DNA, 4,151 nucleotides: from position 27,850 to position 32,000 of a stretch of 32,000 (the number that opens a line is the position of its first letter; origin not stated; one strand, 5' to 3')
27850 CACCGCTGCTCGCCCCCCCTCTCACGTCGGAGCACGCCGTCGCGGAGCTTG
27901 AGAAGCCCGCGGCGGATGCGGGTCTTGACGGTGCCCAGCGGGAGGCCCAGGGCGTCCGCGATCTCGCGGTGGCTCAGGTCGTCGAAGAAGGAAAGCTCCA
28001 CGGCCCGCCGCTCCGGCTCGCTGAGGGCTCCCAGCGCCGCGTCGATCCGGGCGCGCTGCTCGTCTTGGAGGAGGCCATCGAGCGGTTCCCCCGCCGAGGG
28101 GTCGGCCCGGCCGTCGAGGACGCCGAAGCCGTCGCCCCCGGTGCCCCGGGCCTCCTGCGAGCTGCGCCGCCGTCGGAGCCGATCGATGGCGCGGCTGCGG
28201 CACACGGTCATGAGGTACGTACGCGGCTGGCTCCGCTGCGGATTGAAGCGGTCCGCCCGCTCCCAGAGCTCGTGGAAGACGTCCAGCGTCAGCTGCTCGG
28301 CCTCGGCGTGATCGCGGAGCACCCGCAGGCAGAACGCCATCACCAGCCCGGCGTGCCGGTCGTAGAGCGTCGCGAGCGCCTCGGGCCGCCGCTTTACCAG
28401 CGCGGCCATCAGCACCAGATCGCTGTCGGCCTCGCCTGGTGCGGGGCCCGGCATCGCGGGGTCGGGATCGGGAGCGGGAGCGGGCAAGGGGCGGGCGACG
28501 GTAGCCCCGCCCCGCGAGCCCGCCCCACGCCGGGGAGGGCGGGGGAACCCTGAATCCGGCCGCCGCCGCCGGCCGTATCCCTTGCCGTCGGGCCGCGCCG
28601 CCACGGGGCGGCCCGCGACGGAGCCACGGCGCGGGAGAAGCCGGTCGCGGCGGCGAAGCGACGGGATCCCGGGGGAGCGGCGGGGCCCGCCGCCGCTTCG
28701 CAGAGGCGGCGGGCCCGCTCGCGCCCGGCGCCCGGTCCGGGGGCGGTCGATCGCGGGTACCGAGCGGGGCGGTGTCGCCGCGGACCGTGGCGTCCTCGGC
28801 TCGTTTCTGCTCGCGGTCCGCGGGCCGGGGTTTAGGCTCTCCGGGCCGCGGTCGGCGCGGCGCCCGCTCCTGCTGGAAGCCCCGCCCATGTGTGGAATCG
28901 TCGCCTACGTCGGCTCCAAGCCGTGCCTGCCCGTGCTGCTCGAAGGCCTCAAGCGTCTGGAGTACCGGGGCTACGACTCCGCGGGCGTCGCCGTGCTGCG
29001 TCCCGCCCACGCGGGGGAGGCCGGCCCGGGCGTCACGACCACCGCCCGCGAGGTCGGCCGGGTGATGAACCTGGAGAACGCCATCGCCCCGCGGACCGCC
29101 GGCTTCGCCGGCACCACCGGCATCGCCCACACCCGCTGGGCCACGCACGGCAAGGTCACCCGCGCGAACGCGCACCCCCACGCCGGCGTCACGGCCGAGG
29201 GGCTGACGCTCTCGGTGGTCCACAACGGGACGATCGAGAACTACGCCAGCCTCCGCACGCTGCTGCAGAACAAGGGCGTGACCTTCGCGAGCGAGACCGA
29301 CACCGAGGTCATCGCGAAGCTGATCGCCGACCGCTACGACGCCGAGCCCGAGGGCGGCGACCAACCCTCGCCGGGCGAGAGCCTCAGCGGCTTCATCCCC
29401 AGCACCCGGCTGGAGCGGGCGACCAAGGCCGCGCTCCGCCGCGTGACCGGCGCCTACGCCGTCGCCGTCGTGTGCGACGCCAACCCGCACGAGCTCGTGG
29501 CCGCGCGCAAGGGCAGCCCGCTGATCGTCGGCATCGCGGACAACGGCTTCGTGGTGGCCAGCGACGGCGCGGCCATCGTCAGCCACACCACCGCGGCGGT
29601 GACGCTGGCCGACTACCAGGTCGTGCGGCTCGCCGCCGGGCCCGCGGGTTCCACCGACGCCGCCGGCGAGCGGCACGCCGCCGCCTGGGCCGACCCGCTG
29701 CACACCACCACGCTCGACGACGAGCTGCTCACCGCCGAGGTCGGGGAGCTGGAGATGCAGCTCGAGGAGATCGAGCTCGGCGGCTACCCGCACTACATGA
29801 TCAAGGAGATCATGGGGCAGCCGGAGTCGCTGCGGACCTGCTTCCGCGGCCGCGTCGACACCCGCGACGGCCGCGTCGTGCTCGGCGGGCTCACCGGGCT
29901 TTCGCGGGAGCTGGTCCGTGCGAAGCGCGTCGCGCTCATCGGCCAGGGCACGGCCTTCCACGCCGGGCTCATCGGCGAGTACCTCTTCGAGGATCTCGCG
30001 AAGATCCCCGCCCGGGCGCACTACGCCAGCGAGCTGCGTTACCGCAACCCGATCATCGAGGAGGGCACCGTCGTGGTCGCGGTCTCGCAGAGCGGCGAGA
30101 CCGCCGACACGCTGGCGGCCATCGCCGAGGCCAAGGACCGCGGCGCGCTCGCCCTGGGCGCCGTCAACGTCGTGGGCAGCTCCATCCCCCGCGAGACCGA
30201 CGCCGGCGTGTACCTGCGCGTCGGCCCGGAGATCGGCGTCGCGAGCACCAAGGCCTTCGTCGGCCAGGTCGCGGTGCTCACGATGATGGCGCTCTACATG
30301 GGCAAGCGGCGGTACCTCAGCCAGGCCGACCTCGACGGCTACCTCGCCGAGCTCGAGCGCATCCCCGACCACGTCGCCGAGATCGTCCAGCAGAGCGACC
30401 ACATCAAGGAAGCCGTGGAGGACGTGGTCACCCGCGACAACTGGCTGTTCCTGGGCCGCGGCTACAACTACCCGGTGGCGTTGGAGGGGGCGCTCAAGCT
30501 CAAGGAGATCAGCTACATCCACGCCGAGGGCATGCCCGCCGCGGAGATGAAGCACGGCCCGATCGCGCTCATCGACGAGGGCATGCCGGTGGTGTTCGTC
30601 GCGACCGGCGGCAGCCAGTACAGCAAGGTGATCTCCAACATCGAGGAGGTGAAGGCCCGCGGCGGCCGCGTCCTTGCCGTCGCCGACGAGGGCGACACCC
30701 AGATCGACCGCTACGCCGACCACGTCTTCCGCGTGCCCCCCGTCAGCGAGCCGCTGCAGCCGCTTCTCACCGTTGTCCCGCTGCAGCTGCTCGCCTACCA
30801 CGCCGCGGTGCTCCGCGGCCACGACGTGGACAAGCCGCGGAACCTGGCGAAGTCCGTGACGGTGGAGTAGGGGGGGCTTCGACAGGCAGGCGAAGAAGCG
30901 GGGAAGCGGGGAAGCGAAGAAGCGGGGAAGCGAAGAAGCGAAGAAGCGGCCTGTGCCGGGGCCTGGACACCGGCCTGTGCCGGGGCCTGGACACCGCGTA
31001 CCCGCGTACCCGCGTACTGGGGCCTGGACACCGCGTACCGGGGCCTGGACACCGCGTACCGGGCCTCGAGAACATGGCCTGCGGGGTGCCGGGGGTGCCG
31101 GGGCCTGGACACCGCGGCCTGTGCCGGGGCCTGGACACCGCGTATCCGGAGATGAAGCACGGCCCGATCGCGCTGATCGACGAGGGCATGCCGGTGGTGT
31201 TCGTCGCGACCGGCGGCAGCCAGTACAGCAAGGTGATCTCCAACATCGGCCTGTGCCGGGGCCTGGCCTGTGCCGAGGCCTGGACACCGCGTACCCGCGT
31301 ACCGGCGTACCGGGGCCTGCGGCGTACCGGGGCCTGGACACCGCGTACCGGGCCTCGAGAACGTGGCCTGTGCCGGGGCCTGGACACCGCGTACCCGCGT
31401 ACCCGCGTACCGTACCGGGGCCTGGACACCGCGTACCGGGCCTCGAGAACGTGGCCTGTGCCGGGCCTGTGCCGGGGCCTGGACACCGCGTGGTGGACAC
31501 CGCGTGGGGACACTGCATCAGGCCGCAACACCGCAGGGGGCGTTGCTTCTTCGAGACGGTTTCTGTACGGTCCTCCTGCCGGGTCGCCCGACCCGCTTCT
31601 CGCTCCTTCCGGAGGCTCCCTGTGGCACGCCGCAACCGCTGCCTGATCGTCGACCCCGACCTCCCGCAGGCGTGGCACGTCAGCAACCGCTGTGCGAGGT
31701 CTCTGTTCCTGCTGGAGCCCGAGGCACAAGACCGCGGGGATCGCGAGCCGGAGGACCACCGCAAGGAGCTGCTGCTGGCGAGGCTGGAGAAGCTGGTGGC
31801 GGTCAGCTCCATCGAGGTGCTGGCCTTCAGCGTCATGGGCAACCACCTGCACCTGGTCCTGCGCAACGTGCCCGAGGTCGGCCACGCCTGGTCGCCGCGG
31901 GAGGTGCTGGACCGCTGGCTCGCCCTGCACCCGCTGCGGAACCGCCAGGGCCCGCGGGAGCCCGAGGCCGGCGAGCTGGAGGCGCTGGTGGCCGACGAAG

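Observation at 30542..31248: Near-perfect 102-bp direct duplicate of an internal glmS coding segment, 605 bp downstream, inside a repeat array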

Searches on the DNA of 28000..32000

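Call 9: search_rna_families(source=window, start=28000, end=32000, threshold=evalue, max_evalue=1)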
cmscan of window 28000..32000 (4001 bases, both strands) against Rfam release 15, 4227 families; matches with E-value up to 1: 1.
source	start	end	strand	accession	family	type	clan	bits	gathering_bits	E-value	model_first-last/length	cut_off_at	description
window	29543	29625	+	RF03783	mir-4854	Gene; miRNA;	-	22.9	100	0.82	1-89/89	no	mir-4854 microRNA precursor family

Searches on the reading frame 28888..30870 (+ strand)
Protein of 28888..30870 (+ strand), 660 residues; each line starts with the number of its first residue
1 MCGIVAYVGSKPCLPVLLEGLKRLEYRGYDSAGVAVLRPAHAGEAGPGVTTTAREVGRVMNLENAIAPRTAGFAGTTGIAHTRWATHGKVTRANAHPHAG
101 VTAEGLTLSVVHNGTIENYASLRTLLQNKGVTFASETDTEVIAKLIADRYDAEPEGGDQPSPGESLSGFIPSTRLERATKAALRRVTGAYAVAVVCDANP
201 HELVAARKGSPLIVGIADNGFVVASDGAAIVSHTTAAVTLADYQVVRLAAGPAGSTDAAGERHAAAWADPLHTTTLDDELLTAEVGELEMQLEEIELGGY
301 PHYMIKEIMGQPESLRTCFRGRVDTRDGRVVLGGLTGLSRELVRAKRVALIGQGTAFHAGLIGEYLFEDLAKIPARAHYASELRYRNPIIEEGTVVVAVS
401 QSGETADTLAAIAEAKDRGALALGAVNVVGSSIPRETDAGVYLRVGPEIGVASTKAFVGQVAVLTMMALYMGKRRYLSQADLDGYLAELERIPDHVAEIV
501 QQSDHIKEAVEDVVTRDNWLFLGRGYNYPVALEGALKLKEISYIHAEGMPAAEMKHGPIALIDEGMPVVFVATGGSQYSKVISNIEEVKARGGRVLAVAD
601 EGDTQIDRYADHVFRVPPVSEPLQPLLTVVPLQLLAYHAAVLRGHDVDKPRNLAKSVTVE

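Call 11: search_protein_families(library=pfam, proteins=[window:28888-30870:+], max_evalue=0.01)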
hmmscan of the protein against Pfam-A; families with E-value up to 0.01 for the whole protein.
window:28888-30870:+ (660 aa): 5 families
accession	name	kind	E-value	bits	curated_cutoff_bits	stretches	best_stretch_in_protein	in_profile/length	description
PF01380.27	SIS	-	5.8e-61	204.5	25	2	519-642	8-130/131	SIS domain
PF13522.11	GATase_6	-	1.7e-19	70.5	27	1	74-226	9-130/130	Glutamine amidotransferase domain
PF13537.11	GATase_7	-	5.1e-12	46.3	25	1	104-148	20-64/123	Glutamine amidotransferase domain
PF13230.11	GATase_4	-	0.0004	19.8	23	1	75-143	71-134/272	Glutamine amidotransferases class-II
PF13580.11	SIS_2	-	0.0035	17.8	27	0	368-420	80-131/138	SIS domain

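Call 13: find_encoding_contigs(protein=window:28888-30870:+, flank=10000, max_places=10)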
Protein window:28888-30870:+ (660 aa): no gene with exactly this product is on record in the collection.

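Call 28: find_homologous_proteins(query=window:28888-30870:+, max_evalue=1e-100)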
Query window:28888-30870:+ (660 aa): 7998 proteins with E <= 1e-100 among 8000 candidates; the best 120 are listed.
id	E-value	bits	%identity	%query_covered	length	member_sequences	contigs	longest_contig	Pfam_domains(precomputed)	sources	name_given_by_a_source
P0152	0.0e+0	1291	90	100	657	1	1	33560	PF01380.28,PF13522.12,PF13537.12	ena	-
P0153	0.0e+0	1280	88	100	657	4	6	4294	PF13230.12,PF01380.28,PF13522.12,PF13537.12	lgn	-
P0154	0.0e+0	1254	88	100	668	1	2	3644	PF01380.28,PF13522.12,PF13537.12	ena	-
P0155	0.0e+0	1228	93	91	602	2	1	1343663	PF01380.28,PF13522.12,PF13537.12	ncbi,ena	-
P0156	0.0e+0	1030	73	100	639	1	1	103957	PF13230.12,PF01380.28,PF13522.12,PF13537.12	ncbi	-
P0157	0.0e+0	1026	73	100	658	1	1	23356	PF13230.12,PF01380.28,PF13522.12,PF13537.12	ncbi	ncbi:MAG: glutamine--fructose-6-phosphate transaminase (isomerizing) [Planctomycetota bacterium]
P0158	0.0e+0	1017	73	100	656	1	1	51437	PF13230.12,PF01380.28,PF13522.12,PF13537.12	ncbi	ncbi:MAG: glutamine--fructose-6-phosphate transaminase (isomerizing) [Planctomycetota bacterium]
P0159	3.2e-297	1005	72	100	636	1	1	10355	PF13230.12,PF01380.28,PF13522.12,PF13537.12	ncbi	-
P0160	2.0e-296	1003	72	100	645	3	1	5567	PF13230.12,PF01380.28,PF13522.12,PF13537.12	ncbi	ncbi:MAG: glutamine--fructose-6-phosphate transaminase (isomerizing) [Planctomycetota bacterium]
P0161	2.5e-296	1002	70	100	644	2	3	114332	PF01380.28,PF13522.12,PF13537.12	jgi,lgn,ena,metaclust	metaclust:\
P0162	3.2e-294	995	71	100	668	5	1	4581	PF13230.12,PF01380.28,PF13522.12,PF13537.12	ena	-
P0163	1.1e-293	994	70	100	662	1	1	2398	PF01380.28,PF13522.12,PF13537.12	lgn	-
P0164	1.1e-293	994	71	100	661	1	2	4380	PF13230.12,PF01380.28,PF13522.12,PF13537.12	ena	-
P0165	3.4e-293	992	70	100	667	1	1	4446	PF13230.12,PF01380.28,PF13522.12,PF13537.12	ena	-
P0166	2.1e-292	989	70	100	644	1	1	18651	PF13230.12,PF01380.28,PF13522.12,PF13537.12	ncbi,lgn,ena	-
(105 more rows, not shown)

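Call 30: find_encoding_contigs(protein=P0155, flank=10000)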
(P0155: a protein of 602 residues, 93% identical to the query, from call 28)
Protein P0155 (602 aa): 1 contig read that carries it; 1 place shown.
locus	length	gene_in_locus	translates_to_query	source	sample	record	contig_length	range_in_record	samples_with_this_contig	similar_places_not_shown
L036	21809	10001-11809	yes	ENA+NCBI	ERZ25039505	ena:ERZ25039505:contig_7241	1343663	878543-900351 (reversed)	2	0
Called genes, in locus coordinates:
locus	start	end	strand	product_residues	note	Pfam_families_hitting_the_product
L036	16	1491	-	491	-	PF04230:PS_pyruv_trans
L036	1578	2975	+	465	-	PF00270:DEAD, PF04851:ResIII (weak), PF00271:Helicase_C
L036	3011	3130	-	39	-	-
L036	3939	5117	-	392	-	PF01571:GCV_T, PF08669:GCV_T_C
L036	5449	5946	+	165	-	PF00162:PGK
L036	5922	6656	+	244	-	PF00162:PGK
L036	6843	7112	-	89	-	-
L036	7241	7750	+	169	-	-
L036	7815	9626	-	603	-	PF07638:Sigma70_ECF, PF04542:Sigma70_r2, PF08281:Sigma70_r4_2, PF04545:Sigma70_r4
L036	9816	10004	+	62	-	-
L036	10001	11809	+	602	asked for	PF13522:GATase_6, PF13537:GATase_7, PF01380:SIS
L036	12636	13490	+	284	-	-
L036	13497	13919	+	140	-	PF01894:YjbQ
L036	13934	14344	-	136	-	PF01844:HNH, PF14279:HNH_5 (weak)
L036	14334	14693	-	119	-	-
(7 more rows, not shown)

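Call 31: find_encoding_contigs(protein=P0152, flank=10000)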
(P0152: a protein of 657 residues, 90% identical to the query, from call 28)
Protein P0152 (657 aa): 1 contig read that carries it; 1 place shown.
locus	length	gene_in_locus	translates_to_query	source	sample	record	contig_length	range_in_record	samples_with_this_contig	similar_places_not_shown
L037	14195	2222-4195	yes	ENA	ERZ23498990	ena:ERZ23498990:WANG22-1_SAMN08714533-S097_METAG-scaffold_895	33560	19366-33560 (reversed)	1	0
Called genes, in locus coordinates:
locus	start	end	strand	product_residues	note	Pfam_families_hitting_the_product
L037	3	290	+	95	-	?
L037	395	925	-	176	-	-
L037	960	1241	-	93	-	-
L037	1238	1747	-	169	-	PF00583:Acetyltransf_1, PF13673:Acetyltransf_10 (weak), PF13508:Acetyltransf_7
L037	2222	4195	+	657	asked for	PF13522:GATase_6, PF13537:GATase_7, PF01380:SIS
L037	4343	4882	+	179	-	-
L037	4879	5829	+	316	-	-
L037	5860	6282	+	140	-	PF01894:YjbQ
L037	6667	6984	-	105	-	-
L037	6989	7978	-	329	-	PF08331:QueG_DUF1730, PF13187:Fer4_9 (faint), PF13237:Fer4_10 (faint), PF00037:Fer4 (faint), PF12838:Fer4_7 (weak), PF13484:Fer4_16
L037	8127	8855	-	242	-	-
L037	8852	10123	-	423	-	-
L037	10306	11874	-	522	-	PF00309:Sigma54_AID, PF04963:Sigma54_CBD, PF04552:Sigma54_DBD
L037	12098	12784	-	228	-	PF21176:RecR_HhH, PF13662:Toprim_4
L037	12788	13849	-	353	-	PF00217:ATP-gua_Ptrans, PF27454:McsB_C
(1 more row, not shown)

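Call 39: find_encoding_contigs(protein=P0153, flank=5000, max_places=6)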
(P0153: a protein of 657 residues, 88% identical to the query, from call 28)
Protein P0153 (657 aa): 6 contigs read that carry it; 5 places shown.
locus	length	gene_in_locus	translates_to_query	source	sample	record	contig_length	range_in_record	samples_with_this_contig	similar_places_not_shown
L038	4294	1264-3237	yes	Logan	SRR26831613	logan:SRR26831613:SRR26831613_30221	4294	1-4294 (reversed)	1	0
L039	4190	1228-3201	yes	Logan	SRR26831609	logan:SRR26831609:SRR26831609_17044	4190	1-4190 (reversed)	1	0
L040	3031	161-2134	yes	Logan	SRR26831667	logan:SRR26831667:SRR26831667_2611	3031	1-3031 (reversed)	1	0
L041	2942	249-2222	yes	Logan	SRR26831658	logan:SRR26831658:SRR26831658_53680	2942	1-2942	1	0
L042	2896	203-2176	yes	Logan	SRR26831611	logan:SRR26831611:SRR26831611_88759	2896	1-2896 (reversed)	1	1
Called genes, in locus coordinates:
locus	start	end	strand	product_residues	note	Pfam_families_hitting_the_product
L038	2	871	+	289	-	?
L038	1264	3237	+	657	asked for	PF13230:GATase_4 (faint), PF13522:GATase_6, PF13537:GATase_7, PF01380:SIS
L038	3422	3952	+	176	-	-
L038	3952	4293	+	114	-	?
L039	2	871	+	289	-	?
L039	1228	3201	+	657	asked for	PF13230:GATase_4 (faint), PF13522:GATase_6, PF13537:GATase_7, PF01380:SIS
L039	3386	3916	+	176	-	-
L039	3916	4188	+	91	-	?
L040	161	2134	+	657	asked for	PF13230:GATase_4 (faint), PF13522:GATase_6, PF13537:GATase_7, PF01380:SIS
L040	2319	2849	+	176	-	-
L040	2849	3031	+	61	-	?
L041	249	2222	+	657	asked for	PF13230:GATase_4 (faint), PF13522:GATase_6, PF13537:GATase_7, PF01380:SIS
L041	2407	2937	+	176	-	-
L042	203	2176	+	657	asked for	PF13230:GATase_4 (faint), PF13522:GATase_6, PF13537:GATase_7, PF01380:SIS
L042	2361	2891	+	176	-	-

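Call 40: find_encoding_contigs(protein=P0154, flank=5000)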
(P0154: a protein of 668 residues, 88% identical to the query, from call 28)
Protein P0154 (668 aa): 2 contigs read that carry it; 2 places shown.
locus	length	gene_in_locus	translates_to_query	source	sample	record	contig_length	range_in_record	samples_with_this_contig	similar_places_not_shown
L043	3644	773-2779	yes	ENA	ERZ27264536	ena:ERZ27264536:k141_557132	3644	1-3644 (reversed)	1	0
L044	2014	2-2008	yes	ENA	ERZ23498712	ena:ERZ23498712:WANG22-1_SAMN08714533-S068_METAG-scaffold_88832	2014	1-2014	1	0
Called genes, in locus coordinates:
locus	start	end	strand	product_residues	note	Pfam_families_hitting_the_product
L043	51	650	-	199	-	-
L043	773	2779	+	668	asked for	PF13522:GATase_6, PF13537:GATase_7, PF01380:SIS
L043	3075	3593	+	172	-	-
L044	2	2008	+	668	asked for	PF13522:GATase_6, PF13537:GATase_7, PF01380:SIS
